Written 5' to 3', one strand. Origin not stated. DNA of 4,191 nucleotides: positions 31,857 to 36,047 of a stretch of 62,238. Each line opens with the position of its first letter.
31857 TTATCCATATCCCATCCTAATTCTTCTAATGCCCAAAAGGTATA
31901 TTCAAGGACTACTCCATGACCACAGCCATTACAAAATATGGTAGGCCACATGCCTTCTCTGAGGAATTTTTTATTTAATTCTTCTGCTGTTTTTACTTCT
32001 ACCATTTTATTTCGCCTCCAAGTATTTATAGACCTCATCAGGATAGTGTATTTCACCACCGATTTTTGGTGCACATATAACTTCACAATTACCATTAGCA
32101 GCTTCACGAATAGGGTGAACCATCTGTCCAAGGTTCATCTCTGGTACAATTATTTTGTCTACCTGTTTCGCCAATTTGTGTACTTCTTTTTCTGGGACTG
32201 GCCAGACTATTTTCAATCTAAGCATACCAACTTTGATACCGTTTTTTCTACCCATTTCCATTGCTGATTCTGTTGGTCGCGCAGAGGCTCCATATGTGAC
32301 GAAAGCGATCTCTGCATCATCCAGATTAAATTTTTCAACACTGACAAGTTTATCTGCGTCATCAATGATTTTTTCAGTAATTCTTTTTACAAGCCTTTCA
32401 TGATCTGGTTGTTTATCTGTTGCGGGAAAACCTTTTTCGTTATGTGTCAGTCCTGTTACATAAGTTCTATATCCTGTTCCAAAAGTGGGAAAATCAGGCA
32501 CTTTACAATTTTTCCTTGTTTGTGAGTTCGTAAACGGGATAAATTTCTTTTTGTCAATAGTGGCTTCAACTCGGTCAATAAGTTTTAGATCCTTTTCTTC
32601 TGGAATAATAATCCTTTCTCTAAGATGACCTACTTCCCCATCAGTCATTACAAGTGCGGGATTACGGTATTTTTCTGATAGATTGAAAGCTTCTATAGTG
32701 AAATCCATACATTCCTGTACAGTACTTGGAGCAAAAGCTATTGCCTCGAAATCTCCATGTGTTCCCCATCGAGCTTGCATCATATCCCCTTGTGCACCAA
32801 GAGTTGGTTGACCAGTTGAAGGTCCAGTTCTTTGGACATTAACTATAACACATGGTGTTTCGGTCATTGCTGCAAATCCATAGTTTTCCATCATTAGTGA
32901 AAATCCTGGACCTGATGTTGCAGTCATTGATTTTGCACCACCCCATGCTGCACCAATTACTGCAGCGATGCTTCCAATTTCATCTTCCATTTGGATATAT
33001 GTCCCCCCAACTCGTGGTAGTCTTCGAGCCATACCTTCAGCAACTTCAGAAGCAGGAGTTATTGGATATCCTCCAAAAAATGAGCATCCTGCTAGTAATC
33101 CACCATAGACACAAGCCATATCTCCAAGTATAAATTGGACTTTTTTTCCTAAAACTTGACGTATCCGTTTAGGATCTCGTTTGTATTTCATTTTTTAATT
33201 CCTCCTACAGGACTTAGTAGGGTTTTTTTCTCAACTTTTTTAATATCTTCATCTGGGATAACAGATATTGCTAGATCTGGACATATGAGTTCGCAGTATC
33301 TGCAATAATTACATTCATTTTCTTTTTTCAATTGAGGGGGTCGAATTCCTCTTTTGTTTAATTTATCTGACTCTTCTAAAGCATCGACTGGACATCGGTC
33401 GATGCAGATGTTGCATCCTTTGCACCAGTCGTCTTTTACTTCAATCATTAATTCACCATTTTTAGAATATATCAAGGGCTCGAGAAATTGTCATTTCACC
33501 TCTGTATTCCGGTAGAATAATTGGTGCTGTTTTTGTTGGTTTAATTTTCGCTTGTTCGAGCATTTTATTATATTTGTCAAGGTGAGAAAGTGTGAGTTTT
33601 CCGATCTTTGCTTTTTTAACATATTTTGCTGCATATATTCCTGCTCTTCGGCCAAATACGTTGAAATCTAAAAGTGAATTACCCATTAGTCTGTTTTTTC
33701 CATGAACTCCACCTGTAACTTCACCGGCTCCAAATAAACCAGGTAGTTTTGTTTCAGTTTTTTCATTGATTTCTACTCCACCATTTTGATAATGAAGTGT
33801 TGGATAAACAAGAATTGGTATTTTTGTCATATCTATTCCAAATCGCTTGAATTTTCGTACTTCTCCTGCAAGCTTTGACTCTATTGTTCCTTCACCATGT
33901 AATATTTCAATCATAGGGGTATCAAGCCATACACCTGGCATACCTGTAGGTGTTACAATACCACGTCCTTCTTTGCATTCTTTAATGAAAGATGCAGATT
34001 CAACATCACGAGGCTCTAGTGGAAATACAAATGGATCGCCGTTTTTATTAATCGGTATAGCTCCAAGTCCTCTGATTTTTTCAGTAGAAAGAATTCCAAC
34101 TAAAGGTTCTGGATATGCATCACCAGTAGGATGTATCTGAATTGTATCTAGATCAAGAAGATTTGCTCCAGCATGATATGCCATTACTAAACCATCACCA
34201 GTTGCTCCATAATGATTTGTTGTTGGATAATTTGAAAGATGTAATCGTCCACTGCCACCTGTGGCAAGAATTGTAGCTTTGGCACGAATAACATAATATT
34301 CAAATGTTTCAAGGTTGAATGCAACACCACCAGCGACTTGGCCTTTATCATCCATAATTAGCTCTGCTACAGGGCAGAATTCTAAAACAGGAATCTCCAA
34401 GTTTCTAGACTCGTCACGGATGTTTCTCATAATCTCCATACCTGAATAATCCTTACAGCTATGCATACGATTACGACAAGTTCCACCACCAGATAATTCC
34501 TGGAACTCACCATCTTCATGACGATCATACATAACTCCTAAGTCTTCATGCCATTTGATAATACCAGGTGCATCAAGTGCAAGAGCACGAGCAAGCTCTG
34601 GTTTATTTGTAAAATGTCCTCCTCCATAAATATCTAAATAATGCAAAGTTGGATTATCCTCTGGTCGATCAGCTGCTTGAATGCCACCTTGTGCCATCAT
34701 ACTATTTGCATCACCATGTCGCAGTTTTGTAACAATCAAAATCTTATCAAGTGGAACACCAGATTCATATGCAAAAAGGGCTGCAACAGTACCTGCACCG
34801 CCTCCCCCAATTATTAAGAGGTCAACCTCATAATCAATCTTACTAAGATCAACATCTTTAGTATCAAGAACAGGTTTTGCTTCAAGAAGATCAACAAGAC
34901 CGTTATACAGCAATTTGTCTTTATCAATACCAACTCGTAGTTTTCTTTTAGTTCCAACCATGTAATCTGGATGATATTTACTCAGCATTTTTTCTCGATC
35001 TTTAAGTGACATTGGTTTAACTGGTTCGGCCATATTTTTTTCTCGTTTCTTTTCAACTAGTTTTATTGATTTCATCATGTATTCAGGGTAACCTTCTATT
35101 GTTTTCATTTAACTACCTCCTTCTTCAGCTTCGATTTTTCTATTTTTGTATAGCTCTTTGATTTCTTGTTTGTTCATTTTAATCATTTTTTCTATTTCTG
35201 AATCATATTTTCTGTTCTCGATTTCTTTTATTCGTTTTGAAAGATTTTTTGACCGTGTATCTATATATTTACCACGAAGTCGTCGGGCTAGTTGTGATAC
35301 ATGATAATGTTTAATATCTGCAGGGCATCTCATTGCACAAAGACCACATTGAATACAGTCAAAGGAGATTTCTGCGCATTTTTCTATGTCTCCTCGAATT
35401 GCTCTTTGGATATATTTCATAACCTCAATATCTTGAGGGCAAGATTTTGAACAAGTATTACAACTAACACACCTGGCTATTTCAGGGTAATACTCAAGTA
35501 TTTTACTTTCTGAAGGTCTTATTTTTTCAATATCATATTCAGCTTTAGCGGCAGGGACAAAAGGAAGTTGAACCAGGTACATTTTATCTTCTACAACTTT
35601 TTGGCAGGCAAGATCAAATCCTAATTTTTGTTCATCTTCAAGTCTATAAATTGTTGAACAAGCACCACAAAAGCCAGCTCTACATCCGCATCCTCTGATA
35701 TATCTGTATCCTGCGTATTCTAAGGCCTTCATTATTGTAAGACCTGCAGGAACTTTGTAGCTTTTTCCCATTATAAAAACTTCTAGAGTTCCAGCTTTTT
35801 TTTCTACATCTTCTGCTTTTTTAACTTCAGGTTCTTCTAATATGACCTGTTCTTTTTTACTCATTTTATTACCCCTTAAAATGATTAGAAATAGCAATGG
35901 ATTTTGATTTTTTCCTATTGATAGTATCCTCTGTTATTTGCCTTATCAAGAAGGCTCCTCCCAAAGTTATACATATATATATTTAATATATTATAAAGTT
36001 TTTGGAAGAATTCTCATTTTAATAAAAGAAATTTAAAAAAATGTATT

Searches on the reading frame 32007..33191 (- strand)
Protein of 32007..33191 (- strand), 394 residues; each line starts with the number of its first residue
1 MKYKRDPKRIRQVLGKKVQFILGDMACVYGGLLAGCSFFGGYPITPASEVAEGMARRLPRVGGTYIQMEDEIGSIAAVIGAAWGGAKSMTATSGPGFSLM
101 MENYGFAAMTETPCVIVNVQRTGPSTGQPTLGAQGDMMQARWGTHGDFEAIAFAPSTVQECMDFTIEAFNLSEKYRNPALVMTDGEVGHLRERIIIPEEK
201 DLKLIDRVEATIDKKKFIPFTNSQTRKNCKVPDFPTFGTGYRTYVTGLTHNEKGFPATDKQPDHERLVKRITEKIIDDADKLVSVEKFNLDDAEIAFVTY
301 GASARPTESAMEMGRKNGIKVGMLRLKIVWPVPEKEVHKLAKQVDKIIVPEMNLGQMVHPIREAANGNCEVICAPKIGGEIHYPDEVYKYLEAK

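Call 5: search_protein_families(library=pfam, proteins=[window:32007-33191:-], max_evalue=0.01)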
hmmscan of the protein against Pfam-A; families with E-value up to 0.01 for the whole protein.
window:32007-33191:- (394 aa): 3 families
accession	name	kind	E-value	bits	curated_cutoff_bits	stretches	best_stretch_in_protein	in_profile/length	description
PF01855.24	POR_N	-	6.9e-72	242.4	27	1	32-269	4-230/231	Pyruvate flavodoxin/ferredoxin oxidoreductase, thiamine diP-bdg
PF17147.9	PFOR_II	-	5.6e-22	78.5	27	1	293-387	1-102/102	Pyruvate:ferredoxin oxidoreductase core domain II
PF02780.25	Transketolase_C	-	3.2e-05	24.3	25.9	1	292-351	9-68/124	Transketolase, C-terminal domain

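Call 11: search_protein_families(library=ncbifam, proteins=[window:32007-33191:-], max_evalue=0.00001)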
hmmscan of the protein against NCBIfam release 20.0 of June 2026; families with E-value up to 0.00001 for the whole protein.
window:32007-33191:- (394 aa): 13 families
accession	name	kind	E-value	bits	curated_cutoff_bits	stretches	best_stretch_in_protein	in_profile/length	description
NF006412.0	PRK08659.1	equivalog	4.5e-166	552.7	411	1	16-392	3-374/378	2-oxoacid:acceptor oxidoreductase subunit alpha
NF007206.0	PRK09627.1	equivalog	2.7e-106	355.7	579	1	33-366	18-348/375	2-oxoglutarate synthase subunit alpha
TIGR03710.1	OAFO_sf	subfamily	2.7e-102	343.2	482.75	1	16-388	191-558/561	2-oxoacid:acceptor oxidoreductase subunit alpha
NF005507.0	PRK07119.1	subfamily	9e-89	297.7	399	2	17-207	3-193/352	3-methyl-2-oxobutanoate dehydrogenase subunit VorB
NF041170.1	Oxoac_fdxalpha_Archa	equivalog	1.3e-64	218.6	800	1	16-365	233-594/636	2-oxoacid:ferredoxin oxidoreductase subunit alpha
NF040682.1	PorA_Arch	equivalog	3.4e-26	92.1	550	1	23-354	8-322/387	pyruvate synthase subunit PorA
NF006232.0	PRK08366.1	equivalog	7.5e-25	87.4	646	2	20-183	9-168/394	2-ketoisovalerate ferredoxin oxidoreductase subunit alpha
NF045764.1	PhenlGlyoxDHPadG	equivalog_domain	7.4e-24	84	700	2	23-185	7-167/398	NADH-dependent phenylglyoxylate dehydrogenase subunit alpha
TIGR03336.1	IOR_alpha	equivalog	2.1e-23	82.5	650.9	1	18-223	2-201/595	indolepyruvate ferredoxin oxidoreductase subunit alpha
NF007201.0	PRK09622.1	equivalog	7e-23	81.2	590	2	39-187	31-177/405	2-oxoacid:ferredoxin oxidoreductase subunit alpha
NF006233.0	PRK08367.1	equivalog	2e-22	79.6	625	2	23-202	9-187/394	pyruvate ferredoxin oxidoreductase subunit alpha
NF045791.1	OxalOxredalpha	equivalog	4.4e-13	49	500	1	18-203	4-188/395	oxalate oxidoreductase subunit alpha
TIGR02176.1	pyruv_ox_red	equivalog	1.8e-11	42.7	911.35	1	42-349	24-322/1167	pyruvate:ferredoxin (flavodoxin) oxidoreductase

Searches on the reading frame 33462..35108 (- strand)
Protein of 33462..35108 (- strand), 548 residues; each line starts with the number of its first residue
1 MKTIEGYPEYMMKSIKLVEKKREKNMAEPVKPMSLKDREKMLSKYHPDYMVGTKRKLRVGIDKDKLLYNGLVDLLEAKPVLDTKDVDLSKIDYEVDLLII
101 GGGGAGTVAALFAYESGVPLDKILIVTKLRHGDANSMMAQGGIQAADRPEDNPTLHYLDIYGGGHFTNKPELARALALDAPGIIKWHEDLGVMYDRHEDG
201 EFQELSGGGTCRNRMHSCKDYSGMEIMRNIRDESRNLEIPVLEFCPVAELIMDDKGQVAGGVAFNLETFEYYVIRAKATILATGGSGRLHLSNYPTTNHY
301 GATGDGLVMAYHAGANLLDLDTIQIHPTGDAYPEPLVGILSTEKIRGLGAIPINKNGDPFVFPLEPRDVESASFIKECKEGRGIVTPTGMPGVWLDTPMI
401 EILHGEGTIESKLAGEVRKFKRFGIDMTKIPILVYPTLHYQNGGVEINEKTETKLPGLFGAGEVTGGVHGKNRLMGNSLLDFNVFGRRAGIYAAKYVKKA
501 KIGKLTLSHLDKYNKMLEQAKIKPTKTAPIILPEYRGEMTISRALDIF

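Call 5: search_protein_families(library=pfam, proteins=[window:33462-35108:-], max_evalue=0.01)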
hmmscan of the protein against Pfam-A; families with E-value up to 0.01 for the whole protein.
window:33462-35108:- (548 aa): 4 families
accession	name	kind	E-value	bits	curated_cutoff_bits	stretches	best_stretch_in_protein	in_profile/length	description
PF00890.30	FAD_binding_2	-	3.2e-64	218.1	20.4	1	96-479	1-414/414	FAD binding domain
PF03486.20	HI0933_like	-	3.2e-06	27.2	50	1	96-464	2-219/244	HI0933-like protein Rossmann domain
PF07992.20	Pyr_redox_2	-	4.3e-05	23.5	26.1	0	96-126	2-29/291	Pyridine nucleotide-disulphide oxidoreductase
PF01266.30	DAO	-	0.0055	16.7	27.9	0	96-188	1-75/353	FAD dependent oxidoreductase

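Call 11: search_protein_families(library=ncbifam, proteins=[window:33462-35108:-], max_evalue=0.00001)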
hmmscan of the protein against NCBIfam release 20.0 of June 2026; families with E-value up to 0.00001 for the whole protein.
window:33462-35108:- (548 aa): 36 families (the best 25 are shown)
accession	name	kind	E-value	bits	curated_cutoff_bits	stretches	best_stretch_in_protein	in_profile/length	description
NF004900.0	PRK06263.1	equivalog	1.7e-93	314.1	718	1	93-519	6-426/546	fumarate reductase (CoM/CoB) subunit TfrA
TIGR01812.1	sdhA_frdA_Gneg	subfamily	7.6e-82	275.6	567.3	1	96-520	1-427/568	succinate dehydrogenase or fumarate reductase, flavoprotein subunit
NF005866.0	PRK07803.1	equivalog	8.5e-80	268.6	819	2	93-363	7-286/631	fumarate reductase/succinate dehydrogenase flavoprotein subunit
NF004724.0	PRK06069.1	subfamily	4.3e-68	229.9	826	1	94-509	5-426/577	succinate dehydrogenase/fumarate reductase flavoprotein subunit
TIGR00551.1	nadB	equivalog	1.3e-66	225.3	452.75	1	94-500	2-392/489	L-aspartate oxidase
NF005867.0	PRK07804.1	equivalog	2.3e-64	217.6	639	1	94-509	18-429/548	L-aspartate oxidase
TIGR01816.1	sdhA_forward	equivalog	3.8e-64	216.8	727.35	1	95-522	3-441/584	succinate dehydrogenase flavoprotein subunit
NF004613.0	PRK05945.1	equivalog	6.6e-63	213.2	824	1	94-509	3-425/575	succinate dehydrogenase/fumarate reductase flavoprotein subunit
NF005701.0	PRK07512.1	equivalog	6.8e-62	209.5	528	1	95-505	10-405/516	L-aspartate oxidase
TIGR01813.1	flavo_cyto_c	subfamily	1.3e-60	205.4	285.45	2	96-381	1-293/444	flavocytochrome c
NF005636.0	PRK07395.1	subfamily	3.9e-60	203.6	723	1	87-493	5-402/560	L-aspartate oxidase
NF006686.0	PRK09231.1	equivalog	1.1e-59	202.5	854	1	94-503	5-421/598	fumarate reductase (quinol) flavoprotein subunit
NF005978.0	PRK08071.1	equivalog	4.5e-58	196.9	621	1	96-503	5-394/514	L-aspartate oxidase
TIGR01176.1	fum_red_Fp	equivalog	6.4e-58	196.8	932.7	1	95-501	4-417/580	fumarate reductase (quinol) flavoprotein subunit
NF004820.0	PRK06175.1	equivalog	1.4e-54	185.7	472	1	94-512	4-402/433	L-aspartate oxidase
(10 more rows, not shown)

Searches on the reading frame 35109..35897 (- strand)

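Call 11: search_protein_families(library=ncbifam, proteins=[window:35109-35897:-], max_evalue=0.00001)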
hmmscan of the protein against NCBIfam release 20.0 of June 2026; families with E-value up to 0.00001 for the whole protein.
window:35109-35897:- (262 aa): 11 families
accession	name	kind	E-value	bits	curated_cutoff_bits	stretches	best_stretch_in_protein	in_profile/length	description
TIGR00314.1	cdhA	equivalog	1.4e-10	39.6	781.3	1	120-229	381-487/784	CO dehydrogenase/acetyl-CoA synthase complex subunit alpha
TIGR01945.1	rnfC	subfamily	3.7e-10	38.9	245.95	1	140-204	362-427/435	RnfABCDGE type electron transport complex subunit C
NF003454.1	PRK05035.1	equivalog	7e-08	31.4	345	1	135-245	361-474/556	electron transport complex subunit RsxC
NF004898.0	PRK06259.1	equivalog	1.2e-07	30.8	385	0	44-109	18-83/488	fumarate reductase (CoM/CoB) subunit TfrB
TIGR01971.1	NuoI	subfamily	2.6e-07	30.2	113.05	1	132-194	33-96/121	NADH-quinone oxidoreductase, chain I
NF041837.1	rnfC_Methano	equivalog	6.2e-07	28.6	650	1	139-205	356-420/438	Rnf electron transport complex subunit RnfC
NF042909.1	FMH_DH_FwdF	exception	8.1e-07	28.4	375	1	132-201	8-77/336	tungsten-dependent formylmethanofuran dehydrogenase subunit FwdF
NF004616.0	PRK05950.1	subfamily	1.2e-06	27.9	228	0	132-165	195-228/238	succinate dehydrogenase iron-sulfur subunit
TIGR00384.1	dhsB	subfamily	1.3e-06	28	88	0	139-164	194-219/222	succinate dehydrogenase and fumarate reductase iron-sulfur protein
NF004540.0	PRK05888.2-1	equivalog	2.8e-06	26.9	215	1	133-194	38-101/139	NADH-quinone oxidoreductase subunit NuoI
NF008369.0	PRK11168.1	equivalog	4.2e-06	25.9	278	0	135-166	52-83/401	anaerobic glycerol-3-phosphate dehydrogenase subunit C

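Call 83: search_protein_families(library=pfam, proteins=[window:35109-35897:-], max_evalue=0.001)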
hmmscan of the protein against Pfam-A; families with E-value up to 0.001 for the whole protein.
window:35109-35897:- (262 aa): 8 families
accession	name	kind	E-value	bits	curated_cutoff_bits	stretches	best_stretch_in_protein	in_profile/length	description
PF13187.11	Fer4_9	-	1.2e-07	32.1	27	1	142-194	1-50/52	4Fe-4S dicluster domain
PF13237.11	Fer4_10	-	1.4e-07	31.8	25.5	1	141-192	7-53/53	4Fe-4S dicluster domain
PF12838.12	Fer4_7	-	2.3e-06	28.4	27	1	142-195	1-52/52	4Fe-4S dicluster domain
PF00037.32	Fer4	-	3.3e-06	27.1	21.1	1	180-194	7-21/24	4Fe-4S binding domain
PF13183.11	Fer4_8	-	4.6e-06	27.5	27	1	140-195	2-68/68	4Fe-4S dicluster domain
PF13534.11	Fer4_17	-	1.4e-05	26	22.2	0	175-195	40-60/61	4Fe-4S dicluster domain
PF00111.32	Fer2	-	0.00011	22.5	21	1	44-101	5-75/77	2Fe-2S iron-sulfur cluster binding domain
PF14691.11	Fer4_20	-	0.00086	19.5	25.8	0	138-194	19-78/113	Dihydroprymidine dehydrogenase domain II, 4Fe-4S cluster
